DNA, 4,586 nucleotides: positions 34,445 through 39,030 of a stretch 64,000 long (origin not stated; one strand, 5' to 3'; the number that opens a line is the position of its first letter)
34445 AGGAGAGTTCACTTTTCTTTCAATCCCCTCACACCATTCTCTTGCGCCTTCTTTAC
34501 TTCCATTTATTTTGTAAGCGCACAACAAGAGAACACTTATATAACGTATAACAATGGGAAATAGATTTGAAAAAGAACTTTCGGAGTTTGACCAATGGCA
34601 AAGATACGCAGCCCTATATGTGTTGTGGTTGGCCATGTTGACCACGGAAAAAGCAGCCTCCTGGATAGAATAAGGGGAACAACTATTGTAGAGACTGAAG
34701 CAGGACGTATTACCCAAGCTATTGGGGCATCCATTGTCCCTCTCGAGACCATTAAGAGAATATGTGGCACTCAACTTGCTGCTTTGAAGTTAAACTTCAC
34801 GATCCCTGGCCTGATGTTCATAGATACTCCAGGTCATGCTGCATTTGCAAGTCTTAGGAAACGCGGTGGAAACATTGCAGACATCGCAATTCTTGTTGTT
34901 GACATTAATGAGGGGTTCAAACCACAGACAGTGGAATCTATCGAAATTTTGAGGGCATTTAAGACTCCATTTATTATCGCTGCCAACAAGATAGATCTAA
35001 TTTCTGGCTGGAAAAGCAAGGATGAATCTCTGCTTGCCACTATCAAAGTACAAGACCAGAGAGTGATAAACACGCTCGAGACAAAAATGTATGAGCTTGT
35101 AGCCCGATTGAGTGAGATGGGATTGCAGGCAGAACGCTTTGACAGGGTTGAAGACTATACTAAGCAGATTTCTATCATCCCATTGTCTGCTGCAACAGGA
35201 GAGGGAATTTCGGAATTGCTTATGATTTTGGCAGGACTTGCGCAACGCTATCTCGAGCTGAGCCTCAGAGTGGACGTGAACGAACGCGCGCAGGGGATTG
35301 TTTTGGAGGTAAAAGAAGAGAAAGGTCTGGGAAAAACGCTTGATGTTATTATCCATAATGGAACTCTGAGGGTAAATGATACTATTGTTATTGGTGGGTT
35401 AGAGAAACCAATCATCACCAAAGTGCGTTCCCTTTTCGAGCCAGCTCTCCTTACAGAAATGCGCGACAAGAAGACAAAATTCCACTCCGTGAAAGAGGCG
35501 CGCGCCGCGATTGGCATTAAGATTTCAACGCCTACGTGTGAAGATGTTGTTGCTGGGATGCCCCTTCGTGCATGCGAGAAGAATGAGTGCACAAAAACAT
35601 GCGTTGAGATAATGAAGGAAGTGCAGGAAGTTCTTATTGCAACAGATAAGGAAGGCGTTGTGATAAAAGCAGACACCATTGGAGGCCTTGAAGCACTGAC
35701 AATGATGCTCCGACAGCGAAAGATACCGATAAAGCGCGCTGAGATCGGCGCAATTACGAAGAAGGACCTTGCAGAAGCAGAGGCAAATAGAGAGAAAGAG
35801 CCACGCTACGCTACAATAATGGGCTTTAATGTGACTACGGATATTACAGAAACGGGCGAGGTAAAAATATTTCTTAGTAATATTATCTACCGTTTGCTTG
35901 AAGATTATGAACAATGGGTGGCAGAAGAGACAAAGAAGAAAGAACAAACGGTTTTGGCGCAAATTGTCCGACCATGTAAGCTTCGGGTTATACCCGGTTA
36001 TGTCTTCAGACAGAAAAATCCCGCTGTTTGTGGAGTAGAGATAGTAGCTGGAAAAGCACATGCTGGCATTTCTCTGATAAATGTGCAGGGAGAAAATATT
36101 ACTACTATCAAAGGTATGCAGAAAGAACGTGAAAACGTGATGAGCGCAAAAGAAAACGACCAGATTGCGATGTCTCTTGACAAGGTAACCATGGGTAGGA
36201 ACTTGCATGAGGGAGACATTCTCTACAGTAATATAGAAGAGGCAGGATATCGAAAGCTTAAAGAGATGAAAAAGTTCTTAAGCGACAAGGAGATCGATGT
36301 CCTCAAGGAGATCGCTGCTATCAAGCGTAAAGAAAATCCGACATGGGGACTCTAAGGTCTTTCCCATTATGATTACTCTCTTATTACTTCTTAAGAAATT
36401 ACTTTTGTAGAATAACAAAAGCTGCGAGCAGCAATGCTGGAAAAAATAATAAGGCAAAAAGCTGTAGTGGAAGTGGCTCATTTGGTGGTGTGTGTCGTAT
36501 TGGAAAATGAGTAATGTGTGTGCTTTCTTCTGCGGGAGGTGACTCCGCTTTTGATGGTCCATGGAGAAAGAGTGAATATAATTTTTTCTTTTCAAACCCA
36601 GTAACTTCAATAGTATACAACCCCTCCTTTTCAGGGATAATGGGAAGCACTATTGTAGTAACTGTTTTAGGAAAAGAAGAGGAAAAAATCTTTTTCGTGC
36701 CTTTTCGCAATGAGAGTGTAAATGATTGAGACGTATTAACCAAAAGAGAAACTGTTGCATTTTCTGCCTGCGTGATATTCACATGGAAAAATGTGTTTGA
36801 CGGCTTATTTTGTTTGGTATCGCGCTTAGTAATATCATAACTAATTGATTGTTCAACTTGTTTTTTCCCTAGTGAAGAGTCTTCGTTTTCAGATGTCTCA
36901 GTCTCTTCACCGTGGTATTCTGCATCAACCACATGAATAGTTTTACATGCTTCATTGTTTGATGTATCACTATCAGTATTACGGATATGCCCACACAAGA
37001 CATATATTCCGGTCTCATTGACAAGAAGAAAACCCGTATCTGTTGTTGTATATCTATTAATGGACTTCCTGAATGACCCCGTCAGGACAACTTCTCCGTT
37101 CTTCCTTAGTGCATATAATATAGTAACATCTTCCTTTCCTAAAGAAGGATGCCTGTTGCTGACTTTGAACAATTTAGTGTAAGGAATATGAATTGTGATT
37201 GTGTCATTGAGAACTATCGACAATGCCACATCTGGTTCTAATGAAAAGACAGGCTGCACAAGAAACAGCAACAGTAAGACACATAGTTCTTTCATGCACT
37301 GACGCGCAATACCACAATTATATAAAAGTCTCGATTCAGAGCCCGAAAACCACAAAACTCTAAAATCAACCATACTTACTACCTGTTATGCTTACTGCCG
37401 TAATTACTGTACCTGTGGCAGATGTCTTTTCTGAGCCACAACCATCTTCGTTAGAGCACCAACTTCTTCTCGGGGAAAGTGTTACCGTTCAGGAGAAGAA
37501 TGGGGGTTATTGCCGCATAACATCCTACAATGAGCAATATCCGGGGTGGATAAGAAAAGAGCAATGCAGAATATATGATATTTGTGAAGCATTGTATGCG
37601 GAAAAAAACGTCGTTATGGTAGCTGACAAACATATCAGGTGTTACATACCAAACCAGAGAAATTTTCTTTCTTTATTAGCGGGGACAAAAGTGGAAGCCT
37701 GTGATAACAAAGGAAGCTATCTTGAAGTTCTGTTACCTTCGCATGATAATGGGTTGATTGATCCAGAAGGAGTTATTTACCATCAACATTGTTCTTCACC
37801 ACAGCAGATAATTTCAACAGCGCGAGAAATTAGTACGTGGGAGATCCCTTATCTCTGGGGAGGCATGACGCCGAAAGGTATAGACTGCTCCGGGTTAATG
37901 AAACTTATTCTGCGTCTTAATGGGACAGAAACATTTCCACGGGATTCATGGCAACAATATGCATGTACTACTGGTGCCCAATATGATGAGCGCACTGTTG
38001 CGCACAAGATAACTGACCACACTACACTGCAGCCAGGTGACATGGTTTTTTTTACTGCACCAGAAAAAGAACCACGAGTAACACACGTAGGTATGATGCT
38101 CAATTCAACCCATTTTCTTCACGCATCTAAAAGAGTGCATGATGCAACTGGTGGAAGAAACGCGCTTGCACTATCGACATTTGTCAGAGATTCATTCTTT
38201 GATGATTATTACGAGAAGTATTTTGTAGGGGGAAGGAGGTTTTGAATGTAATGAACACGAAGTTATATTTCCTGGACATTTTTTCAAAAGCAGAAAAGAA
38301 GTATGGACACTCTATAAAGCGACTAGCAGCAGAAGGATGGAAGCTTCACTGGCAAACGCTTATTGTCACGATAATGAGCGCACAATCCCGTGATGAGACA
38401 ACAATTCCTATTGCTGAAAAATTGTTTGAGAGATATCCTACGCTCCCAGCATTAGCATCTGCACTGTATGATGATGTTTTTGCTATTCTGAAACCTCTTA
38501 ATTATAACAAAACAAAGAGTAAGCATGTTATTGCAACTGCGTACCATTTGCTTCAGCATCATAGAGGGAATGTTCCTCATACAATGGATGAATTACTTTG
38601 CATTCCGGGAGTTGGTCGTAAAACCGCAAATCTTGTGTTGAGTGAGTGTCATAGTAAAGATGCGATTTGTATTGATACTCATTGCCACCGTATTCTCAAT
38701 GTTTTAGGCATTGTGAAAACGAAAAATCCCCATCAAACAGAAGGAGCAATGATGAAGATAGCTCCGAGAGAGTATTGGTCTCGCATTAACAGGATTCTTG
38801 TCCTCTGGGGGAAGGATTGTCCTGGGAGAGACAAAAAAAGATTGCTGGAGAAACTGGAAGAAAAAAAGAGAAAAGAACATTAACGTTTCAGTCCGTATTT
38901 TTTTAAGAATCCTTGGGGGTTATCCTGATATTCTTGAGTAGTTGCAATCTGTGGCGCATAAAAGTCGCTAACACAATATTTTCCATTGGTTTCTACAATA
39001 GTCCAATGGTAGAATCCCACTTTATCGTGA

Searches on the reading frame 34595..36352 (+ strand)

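Call 37: search_protein_families(library=pfam, proteins=[window:34595-36352:+], max_evalue=0.001)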
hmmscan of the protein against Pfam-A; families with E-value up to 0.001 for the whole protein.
window:34595-36352:+ (586 aa): 8 families
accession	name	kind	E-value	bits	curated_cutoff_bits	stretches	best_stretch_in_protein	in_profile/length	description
PF00009.33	GTP_EFTU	-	3e-34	118.7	26.5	1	7-214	4-184/188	Elongation factor Tu GTP binding domain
PF14578.12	GTP_EFTU_D4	-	6e-23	81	23.8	1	459-544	1-86/86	Elongation factor Tu domain 4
PF11987.13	IF-2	-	2.9e-16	59.9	27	1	334-439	10-117/117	Translation-initiation factor 2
PF03144.31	GTP_EFTU_D2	-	7.6e-09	36.3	30.3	1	246-324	1-72/73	Elongation factor Tu domain 2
PF01926.29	MMR_HSR1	-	5.3e-08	33.4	21.9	1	9-132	2-113/113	50S ribosome-binding GTPase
PF00350.29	Dynamin_N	-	1.2e-05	25.8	27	0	10-43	2-35/168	Dynamin family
PF03029.23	ATP_bind_1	-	0.00029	21.2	27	1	72-211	92-233/240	Conserved hypothetical ATP binding protein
PF22042.2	EF-G_D2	-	0.00031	21.2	27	0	232-281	2-50/84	Elongation factor G domain 2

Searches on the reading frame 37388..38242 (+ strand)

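Call 37: search_protein_families(library=pfam, proteins=[window:37388-38242:+], max_evalue=0.001)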
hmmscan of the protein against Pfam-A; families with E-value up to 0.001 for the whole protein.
window:37388-38242:+ (285 aa): 3 families
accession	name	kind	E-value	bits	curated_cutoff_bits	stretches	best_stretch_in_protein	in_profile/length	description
PF00877.26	NLPC_P60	-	1.7e-17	63.8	23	1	154-279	3-100/105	NlpC/P60 family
PF18348.7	SH3_16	-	7.2e-07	29.3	25.8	1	15-58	3-47/49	Bacterial dipeptidyl-peptidase Sh3 domain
PF08239.17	SH3_3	-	0.00075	20.1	27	0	24-56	17-49/54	Bacterial SH3 domain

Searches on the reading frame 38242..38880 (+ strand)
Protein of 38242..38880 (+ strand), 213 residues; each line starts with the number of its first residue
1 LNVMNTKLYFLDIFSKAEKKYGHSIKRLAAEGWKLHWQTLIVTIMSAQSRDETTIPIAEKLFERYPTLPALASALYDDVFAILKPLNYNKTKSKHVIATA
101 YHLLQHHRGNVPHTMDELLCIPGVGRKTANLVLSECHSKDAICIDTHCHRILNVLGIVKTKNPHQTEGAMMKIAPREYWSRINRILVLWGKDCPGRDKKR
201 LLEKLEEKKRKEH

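Call 37: search_protein_families(library=pfam, proteins=[window:38242-38880:+], max_evalue=0.001)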
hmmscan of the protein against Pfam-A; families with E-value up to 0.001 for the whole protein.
window:38242-38880:+ (213 aa): 3 families
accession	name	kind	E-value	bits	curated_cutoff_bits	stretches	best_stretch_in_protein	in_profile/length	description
PF00730.31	HhH-GPD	-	2.9e-17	63.4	26.2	1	42-175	2-107/108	HhH-GPD superfamily base excision DNA repair protein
PF00633.29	HHH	-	1.5e-06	28.2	24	1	109-134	4-29/30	Helix-hairpin-helix motif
PF21176.3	RecR_HhH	-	0.00017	21.7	27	0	115-129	5-19/45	RecR, helix-hairpin-helix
